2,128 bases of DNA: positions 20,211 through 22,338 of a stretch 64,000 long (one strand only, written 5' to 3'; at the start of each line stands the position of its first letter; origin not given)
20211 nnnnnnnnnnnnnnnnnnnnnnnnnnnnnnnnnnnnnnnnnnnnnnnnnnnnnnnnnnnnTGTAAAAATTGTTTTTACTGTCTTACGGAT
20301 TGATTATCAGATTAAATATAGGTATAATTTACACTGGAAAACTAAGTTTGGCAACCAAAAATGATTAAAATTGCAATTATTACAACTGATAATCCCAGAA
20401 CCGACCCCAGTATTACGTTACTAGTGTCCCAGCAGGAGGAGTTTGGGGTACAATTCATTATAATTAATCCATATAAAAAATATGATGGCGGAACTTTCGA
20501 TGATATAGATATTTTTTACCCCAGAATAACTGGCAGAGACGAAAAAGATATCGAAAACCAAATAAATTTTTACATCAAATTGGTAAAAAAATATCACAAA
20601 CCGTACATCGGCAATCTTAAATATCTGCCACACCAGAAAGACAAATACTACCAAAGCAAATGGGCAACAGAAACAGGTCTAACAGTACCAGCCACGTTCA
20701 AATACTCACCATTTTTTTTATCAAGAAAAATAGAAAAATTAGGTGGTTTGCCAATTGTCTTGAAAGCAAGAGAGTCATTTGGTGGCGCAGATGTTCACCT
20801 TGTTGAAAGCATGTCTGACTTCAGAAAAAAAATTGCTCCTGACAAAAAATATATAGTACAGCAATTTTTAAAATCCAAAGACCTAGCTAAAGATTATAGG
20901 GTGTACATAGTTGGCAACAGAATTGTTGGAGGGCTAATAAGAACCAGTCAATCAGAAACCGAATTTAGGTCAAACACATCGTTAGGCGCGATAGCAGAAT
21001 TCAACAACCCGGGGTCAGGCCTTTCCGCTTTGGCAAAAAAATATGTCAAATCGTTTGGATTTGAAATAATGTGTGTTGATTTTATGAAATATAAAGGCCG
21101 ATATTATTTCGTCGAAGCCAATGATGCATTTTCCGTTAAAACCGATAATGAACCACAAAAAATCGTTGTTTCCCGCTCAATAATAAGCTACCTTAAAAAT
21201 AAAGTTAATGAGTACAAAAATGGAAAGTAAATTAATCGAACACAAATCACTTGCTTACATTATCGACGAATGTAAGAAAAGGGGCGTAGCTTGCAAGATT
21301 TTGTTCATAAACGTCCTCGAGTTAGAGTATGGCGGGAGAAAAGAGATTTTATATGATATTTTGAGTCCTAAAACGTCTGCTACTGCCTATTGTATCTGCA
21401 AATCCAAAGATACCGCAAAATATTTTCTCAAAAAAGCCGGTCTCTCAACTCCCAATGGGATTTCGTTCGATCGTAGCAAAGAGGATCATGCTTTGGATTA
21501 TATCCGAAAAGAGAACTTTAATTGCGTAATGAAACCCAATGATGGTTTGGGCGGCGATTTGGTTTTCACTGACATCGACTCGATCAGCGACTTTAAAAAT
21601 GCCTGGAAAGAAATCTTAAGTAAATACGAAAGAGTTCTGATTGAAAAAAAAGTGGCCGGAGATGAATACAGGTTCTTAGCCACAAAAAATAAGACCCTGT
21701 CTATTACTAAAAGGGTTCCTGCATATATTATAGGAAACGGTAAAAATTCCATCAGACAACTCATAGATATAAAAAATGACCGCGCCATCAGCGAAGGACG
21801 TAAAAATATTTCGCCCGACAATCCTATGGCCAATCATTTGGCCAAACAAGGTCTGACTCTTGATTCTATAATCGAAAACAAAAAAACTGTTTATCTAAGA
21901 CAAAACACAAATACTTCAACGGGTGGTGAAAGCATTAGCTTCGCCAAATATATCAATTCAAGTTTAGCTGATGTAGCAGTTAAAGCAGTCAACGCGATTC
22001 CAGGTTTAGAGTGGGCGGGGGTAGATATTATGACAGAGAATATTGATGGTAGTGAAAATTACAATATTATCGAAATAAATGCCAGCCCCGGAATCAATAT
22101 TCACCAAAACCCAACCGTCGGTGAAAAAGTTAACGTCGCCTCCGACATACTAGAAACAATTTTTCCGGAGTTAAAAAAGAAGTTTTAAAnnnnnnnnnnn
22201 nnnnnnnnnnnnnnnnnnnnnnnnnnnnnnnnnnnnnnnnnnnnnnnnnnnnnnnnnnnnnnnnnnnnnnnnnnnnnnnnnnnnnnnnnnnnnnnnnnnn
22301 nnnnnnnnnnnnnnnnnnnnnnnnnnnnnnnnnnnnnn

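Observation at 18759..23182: Cluster of four ATP-grasp-type ligases (RimK-like + two stand-alone CphA G-domain paralogs + large ATP-grasp-like protein) inserted between ruvC and ruvA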

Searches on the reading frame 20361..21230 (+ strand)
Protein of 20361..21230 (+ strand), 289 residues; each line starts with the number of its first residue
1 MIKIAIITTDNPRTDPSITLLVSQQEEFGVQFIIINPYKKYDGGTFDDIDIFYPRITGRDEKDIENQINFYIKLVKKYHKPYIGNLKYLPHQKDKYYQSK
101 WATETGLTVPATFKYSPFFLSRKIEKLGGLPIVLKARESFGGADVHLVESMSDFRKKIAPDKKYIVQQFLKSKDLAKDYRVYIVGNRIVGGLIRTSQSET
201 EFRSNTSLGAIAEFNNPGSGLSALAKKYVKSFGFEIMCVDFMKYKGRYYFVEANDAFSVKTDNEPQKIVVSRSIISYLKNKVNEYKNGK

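Call 3: search_protein_families(library=pfam, proteins=[window:20361-21230:+], max_evalue=0.01)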
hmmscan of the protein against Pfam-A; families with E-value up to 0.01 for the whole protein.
window:20361-21230:+ (289 aa): 1 family
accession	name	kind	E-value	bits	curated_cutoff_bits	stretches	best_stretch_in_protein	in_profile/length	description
PF08443.16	RimK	-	2.9e-18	66.6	21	1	120-277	30-187/188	RimK-like ATP-grasp domain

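Call 4: search_protein_families(library=ncbifam, proteins=[window:20361-21230:+], max_evalue=0.01)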
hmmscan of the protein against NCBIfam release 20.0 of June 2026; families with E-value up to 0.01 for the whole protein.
window:20361-21230:+ (289 aa): 17 families
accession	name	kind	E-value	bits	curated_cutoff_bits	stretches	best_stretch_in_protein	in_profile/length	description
TIGR00768.1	rimK_fam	subfamily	1.8e-17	63.6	143.4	1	3-277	1-275/276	RimK family alpha-L-glutamate ligase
TIGR04443.1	F420_CofF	equivalog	4e-13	49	300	1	81-260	79-261/283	coenzyme gamma-F420-2:alpha-L-glutamate ligase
TIGR02144.1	LysX_arch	equivalog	1.6e-12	47.1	275.6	1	80-281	73-278/281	lysine biosynthesis protein LysX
NF007764.0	PRK10446.1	equivalog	6e-10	38.9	331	1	93-282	98-290/300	30S ribosomal protein S6--L-glutamate ligase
NF040720.1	MptN_Meth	equivalog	2.9e-08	33.1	350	1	40-278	47-290/291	tetrahydromethanopterin:alpha-L-glutamate ligase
NF009406.0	PRK12767.1-5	equivalog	2e-07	30.4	271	1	94-258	113-272/327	carbamoyl phosphate synthase-like protein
NF009402.0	PRK12767.1-1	equivalog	5.5e-06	25.4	218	1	90-174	111-197/329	carbamoyl phosphate synthase-like protein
NF009783.0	PRK13278.2-4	equivalog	1.3e-05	24.3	590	1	68-188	93-202/356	formate--phosphoribosylaminoimidazolecarboxamide ligase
TIGR04187.1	GRASP_SAV_5884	subfamily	0.00014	21.2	350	1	164-255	195-288/312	ATP-grasp ribosomal peptide maturase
TIGR04185.1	ATPgraspMvdC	equivalog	0.00079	18.6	425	0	79-254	108-292/318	MvdC family ATP-grasp ribosomal peptide maturase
NF053643.1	Ddl_archaea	equivalog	0.00082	18.4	500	1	91-174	103-184/367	putative pseudomurein biosynthesis ATP-grasp protein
NF009110.0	PRK12458.1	subfamily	0.0011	18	408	1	121-213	160-261/349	glutathione synthetase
NF009781.0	PRK13278.1-6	subfamily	0.0014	17.6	603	1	79-172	108-192/356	formate--phosphoribosylaminoimidazolecarboxamide ligase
NF009405.0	PRK12767.1-4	equivalog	0.0015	17.6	390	1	85-178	103-193/320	carbamoyl phosphate synthase-like protein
NF003573.0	PRK05246.1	equivalog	0.0019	17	272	1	134-213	159-243/316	glutathione synthase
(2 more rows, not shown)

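Call 13: search_solved_structures(query=window:20361-21227:+, max_evalue=0.01)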
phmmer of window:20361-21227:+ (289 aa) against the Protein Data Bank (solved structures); distinct sequences matched with E-value up to 0.01: 6.
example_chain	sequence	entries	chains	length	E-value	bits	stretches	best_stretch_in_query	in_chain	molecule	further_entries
7qyr_A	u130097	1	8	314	2.5e-08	36.7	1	88-260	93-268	Probable alpha-L-glutamate ligase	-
7qys_A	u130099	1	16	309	2.6e-08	36.6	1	89-279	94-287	Probable alpha-L-glutamate ligase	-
5zct_A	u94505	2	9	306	4.9e-07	32.5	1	91-256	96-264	Ribosomal protein S6--L-glutamate ligase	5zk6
4iwx_A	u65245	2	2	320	5.5e-07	32.3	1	91-256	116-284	Ribosomal protein S6 modification protein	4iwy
3vpb_A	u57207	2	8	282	0.004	19.6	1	162-281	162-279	Putative acetylornithine deacetylase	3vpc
2r84_A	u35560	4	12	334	0.0075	18.7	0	71-158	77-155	PurP protein PF1517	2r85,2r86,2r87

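Call 39: list_cluster_members(proteins=[P0121, window:20361-21227:+, window:21208-22185:+, window:22190-23179:+])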
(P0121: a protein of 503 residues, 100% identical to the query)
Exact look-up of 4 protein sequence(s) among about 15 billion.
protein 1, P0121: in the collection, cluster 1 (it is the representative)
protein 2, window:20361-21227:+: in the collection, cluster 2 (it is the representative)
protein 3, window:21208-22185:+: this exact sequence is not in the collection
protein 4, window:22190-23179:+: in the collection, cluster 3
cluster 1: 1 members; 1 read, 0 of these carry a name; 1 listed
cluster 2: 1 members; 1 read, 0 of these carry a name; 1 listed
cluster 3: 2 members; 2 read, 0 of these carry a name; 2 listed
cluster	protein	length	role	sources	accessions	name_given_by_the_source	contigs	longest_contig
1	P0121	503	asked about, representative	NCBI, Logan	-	-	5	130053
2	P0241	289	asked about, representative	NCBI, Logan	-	-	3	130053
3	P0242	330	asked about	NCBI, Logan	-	-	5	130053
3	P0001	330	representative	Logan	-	-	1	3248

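Call 67: search_protein_families(library=padloc, proteins=[window:20361-21227:+], max_evalue=0.01)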
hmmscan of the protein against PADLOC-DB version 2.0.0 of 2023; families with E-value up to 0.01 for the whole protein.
window:20361-21227:+ (289 aa): 0 families

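Call 71: find_homologous_proteins(query=window:20361-21227:+, max_evalue=1e-10)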
Query window:20361-21227:+ (289 aa): 4 proteins with E <= 1e-10 among 632 candidates.
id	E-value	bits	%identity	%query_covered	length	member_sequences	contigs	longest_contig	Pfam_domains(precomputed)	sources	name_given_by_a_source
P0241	9.0e-189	643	100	100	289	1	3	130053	PF08443.17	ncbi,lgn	-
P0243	2.3e-137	475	74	100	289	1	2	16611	PF08443.17,PF02655.20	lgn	-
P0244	4.8e-134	464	72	97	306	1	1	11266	PF08443.17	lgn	-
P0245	5.5e-69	251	47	96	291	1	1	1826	PF02955.22,PF08443.17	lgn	-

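Call 72: find_encoding_contigs(protein=P0243, flank=10000, max_places=1)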
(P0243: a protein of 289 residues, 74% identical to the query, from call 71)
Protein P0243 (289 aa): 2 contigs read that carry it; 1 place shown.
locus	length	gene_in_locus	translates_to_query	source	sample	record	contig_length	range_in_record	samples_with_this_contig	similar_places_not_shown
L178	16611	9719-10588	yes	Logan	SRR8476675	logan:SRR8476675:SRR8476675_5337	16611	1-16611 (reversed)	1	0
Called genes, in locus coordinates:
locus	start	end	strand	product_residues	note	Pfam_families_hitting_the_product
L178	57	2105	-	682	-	PF17191:RecG_wedge, PF04851:ResIII, PF00270:DEAD, PF00271:Helicase_C, PF19833:RecG_dom3_C (weak)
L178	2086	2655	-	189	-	PF01330:RuvA_N, PF14520:HHH_5, PF07499:RuvA_C (weak)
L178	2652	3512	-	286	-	PF00480:ROK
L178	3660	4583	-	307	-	PF01073:3Beta_HSD, PF01370:Epimerase, PF02719:Polysacc_synt_2, PF04321:RmlD_sub_bind, PF05368:NmrA (faint), PF13460:NAD_binding_10, PF16363:GDP_Man_Dehyd, PF07993:NAD_binding_4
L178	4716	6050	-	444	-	PF02878:PGM_PMM_I, PF02879:PGM_PMM_II, PF02880:PGM_PMM_III, PF00408:PGM_PMM_IV (weak)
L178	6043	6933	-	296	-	-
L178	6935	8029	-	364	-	PF00483:NTP_transferase, PF12804:NTP_transf_3 (faint), PF22640:ManC_GMP_beta-helix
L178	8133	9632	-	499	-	PF24923:ATP-grasp_IQCH, PF18105:PGM1_C (weak)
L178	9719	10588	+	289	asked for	PF02655:ATP-grasp_3 (weak), PF08443:RimK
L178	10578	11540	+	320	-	PF02655:ATP-grasp_3 (faint), PF07478:Dala_Dala_lig_C (faint), PF08443:RimK (weak)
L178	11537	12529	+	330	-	PF02655:ATP-grasp_3 (faint), PF02786:CPSase_L_D2 (faint), PF07478:Dala_Dala_lig_C (faint), PF02955:GSH-S_ATP (faint), PF08443:RimK (weak)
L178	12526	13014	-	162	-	PF02075:RuvC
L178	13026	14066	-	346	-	PF00117:GATase, PF07722:Peptidase_C26 (faint)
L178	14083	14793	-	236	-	PF20772:TACO1_YebC_N, PF01709:Transcrip_reg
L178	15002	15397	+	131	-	-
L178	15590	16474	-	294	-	PF00753:Lactamase_B, PF12706:Lactamase_B_2 (faint)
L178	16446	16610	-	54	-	?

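Call 73: find_encoding_contigs(protein=P0244, flank=10000, max_places=1)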
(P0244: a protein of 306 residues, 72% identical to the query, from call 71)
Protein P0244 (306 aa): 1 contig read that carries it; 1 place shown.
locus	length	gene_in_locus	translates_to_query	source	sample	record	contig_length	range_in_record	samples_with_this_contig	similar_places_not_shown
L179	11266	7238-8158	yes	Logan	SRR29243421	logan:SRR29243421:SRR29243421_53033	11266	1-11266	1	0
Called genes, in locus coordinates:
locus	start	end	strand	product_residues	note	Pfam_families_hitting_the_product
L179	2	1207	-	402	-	?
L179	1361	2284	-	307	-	PF01073:3Beta_HSD, PF01370:Epimerase, PF02719:Polysacc_synt_2, PF04321:RmlD_sub_bind, PF05368:NmrA (faint), PF13460:NAD_binding_10, PF16363:GDP_Man_Dehyd, PF07993:NAD_binding_4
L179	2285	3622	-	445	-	PF02878:PGM_PMM_I, PF02879:PGM_PMM_II, PF02880:PGM_PMM_III, PF00408:PGM_PMM_IV (weak)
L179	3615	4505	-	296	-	-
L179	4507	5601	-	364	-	PF00483:NTP_transferase, PF12804:NTP_transf_3 (faint), PF22640:ManC_GMP_beta-helix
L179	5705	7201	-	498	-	PF24923:ATP-grasp_IQCH, PF18105:PGM1_C (weak)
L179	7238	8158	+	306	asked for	PF08443:RimK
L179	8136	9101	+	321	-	PF02655:ATP-grasp_3 (weak), PF08443:RimK (weak)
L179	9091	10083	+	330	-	PF08443:RimK (weak), PF07478:Dala_Dala_lig_C (faint), PF02955:GSH-S_ATP (faint)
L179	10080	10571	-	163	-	PF02075:RuvC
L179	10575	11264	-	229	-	?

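Call 74: search_protein_families(library=ncbifam, proteins=[L178:13026-14066:-, L178:6043-6933:-], max_evalue=0.0001)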
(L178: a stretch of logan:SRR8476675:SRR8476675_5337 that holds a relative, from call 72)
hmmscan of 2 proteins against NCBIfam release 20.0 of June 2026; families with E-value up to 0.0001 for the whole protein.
L178:13026-14066:- (346 aa): 9 families
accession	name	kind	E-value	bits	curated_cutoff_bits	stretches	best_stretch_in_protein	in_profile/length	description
NF006562.0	PRK09065.1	equivalog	1.2e-20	74.1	205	1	62-203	6-148/242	glutamine amidotransferase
NF005743.0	PRK07567.1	equivalog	1.6e-13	50.5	264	1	85-194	29-141/245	glutamine amidotransferase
TIGR00888.1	guaA_Nterm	equivalog_domain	1.7e-12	47.2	172.15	1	107-167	41-94/188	glutamine-hydrolyzing GMP synthase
NF001975.0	PRK00758.1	equivalog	3.1e-12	46.5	198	1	94-171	29-96/185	GMP synthase subunit A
NF000848.1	PRK00074.1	equivalog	4.2e-10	38.8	400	1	98-169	30-96/512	glutamine-hydrolyzing GMP synthase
NF004212.0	PRK05665.1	equivalog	1.7e-07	31.3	309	1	90-165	41-113/241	amidotransferase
NF005072.0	PRK06490.1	equivalog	2.4e-07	29.9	339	1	90-166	41-115/251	glutamine amidotransferase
NF005458.0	PRK07053.1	equivalog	2.4e-05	23.8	250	1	111-164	51-104/234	glutamine amidotransferase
TIGR01368.1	CPSaseIIsmall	equivalog_domain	3.2e-05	23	307.35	0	130-170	233-273/361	glutamine-hydrolyzing carbamoyl-phosphate synthase small subunit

L178:6043-6933:- (296 aa): 0 families

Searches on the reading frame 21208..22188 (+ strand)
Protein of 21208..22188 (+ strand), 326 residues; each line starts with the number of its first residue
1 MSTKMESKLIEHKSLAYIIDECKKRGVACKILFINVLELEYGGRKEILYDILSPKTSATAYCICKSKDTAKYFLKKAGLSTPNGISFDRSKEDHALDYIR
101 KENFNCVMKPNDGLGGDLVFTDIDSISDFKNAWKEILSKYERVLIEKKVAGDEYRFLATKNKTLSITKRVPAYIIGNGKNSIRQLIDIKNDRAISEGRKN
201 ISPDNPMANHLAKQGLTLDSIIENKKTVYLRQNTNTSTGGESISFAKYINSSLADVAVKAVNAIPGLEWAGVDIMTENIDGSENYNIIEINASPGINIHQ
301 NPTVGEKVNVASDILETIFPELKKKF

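Call 3: search_protein_families(library=pfam, proteins=[window:21208-22188:+], max_evalue=0.01)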
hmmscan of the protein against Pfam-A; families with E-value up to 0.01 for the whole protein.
window:21208-22188:+ (326 aa): 5 families
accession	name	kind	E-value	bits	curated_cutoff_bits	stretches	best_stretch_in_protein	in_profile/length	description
PF07478.18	Dala_Dala_lig_C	-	8.3e-07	29.1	24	0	243-296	128-178/204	D-ala D-ala ligase C-terminus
PF02655.19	ATP-grasp_3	-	2.7e-06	28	23.2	0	231-292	98-155/160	ATP-grasp domain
PF14397.11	ATPgrasp_ST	-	9.3e-06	25.5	31.4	0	253-302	218-264/278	Sugar-transfer associated ATP-grasp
PF08443.16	RimK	-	5.5e-05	23.3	21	1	248-318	126-188/188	RimK-like ATP-grasp domain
PF01071.24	GARS_A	-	0.0012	19.2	27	1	66-159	2-99/194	Phosphoribosylglycinamide synthetase, ATP-grasp (A) domain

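Call 4: search_protein_families(library=ncbifam, proteins=[window:21208-22188:+], max_evalue=0.01)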
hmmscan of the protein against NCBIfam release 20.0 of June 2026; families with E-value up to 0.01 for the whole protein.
window:21208-22188:+ (326 aa): 18 families
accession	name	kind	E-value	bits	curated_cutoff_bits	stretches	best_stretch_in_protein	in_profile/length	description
TIGR02068.2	cya_phycin_syn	equivalog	2.4e-64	217.8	850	1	14-324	160-476/862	cyanophycin synthetase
NF010623.0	PRK14016.1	subfamily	3.5e-60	204.1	877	1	14-322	161-475/871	cyanophycin synthetase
NF002688.0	PRK02471.1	equivalog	1.6e-50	172.2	425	1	19-322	439-755/756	bifunctional glutamate--cysteine ligase GshA/glutathione synthetase GshB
TIGR03103.1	trio_acet_GNAT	equivalog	6.8e-44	150.3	569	1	17-303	246-532/547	N-acetylglutaminylglutamine synthetase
TIGR01435.1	glu_cys_lig_rel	equivalog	8.6e-35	120.1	656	1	37-313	439-714/719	bifunctional glutamate--cysteine ligase/glutathione synthetase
NF002378.0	PRK01372.1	subfamily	8.2e-13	47.7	243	2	58-168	92-198/305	D-alanine--D-alanine ligase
TIGR00768.1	rimK_fam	subfamily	2.4e-11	43.5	143.4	2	233-318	200-276/276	RimK family alpha-L-glutamate ligase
TIGR01205.1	D_ala_D_alaTIGR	subfamily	6.5e-11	41.8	245.65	1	59-170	99-213/318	D-alanine--D-alanine ligase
TIGR02144.1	LysX_arch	equivalog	7.8e-10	38.3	275.6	1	233-320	199-277/281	lysine biosynthesis protein LysX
NF002527.0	PRK01966.1-3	equivalog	1.7e-06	27.5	310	1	59-161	111-213/332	D-alanine--D-alanine ligase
TIGR00877.1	purD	equivalog_domain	1.1e-05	24.4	288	1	60-160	98-202/425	phosphoribosylamine--glycine ligase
NF000091.3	D_ala_D_ser_VanG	exception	1.4e-05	24.2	495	1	60-153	129-222/344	D-alanine--D-serine ligase VanG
NF011167.0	PRK14569.1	equivalog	4.6e-05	22.9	410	0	103-156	130-181/296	D-alanyl-alanine synthetase A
NF002525.0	PRK01966.1-1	equivalog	5.8e-05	22.2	457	1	60-154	134-229/364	D-alanine--D-alanine ligase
NF002528.0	PRK01966.1-4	subfamily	6e-05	22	262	1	60-154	135-234/366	D-alanine--D-alanine ligase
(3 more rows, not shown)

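Call 11: search_solved_structures(query=window:21208-22185:+, max_evalue=0.001)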
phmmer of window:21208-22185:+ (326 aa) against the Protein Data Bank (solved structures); distinct sequences matched with E-value up to 0.001: 10.
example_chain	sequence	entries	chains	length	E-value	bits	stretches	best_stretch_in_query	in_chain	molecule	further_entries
7wac_A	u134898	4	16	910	6.1e-33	117.6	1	16-323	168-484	Cyanophycin synthase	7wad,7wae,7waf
8fxh_A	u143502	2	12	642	2.9e-30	108.8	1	65-321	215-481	RimK domain-containing protein ATP-grasp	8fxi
3ln7_A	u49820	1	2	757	3.1e-30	108.7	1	23-322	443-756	Glutathione biosynthesis bifunctional protein gshAB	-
7lgm_A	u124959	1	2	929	1.5e-28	103.1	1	41-321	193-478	Cyanophycin synthase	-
7lg5_A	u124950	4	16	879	9.6e-28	100.5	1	17-320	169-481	Cyanophycin synthase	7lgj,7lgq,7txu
7txv_A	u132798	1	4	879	9.6e-28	100.5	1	17-320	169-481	Cyanophycin synthase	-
7ta5_A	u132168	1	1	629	1.4e-27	100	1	66-319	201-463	Glutathione synthase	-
7lgn_A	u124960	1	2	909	1.8e-26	96.3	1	42-321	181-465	Cyanophycin synthase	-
3ln6_A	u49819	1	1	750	9.2e-19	71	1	65-322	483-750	Glutathione biosynthesis bifunctional protein gshAB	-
3r23_A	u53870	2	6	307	0.00033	23.2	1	60-165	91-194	D-alanine--D-alanine ligase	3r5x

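Call 67: search_protein_families(library=padloc, proteins=[window:21208-22185:+], max_evalue=0.01)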
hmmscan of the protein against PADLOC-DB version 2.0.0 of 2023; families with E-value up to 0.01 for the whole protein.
window:21208-22185:+ (326 aa): 0 families
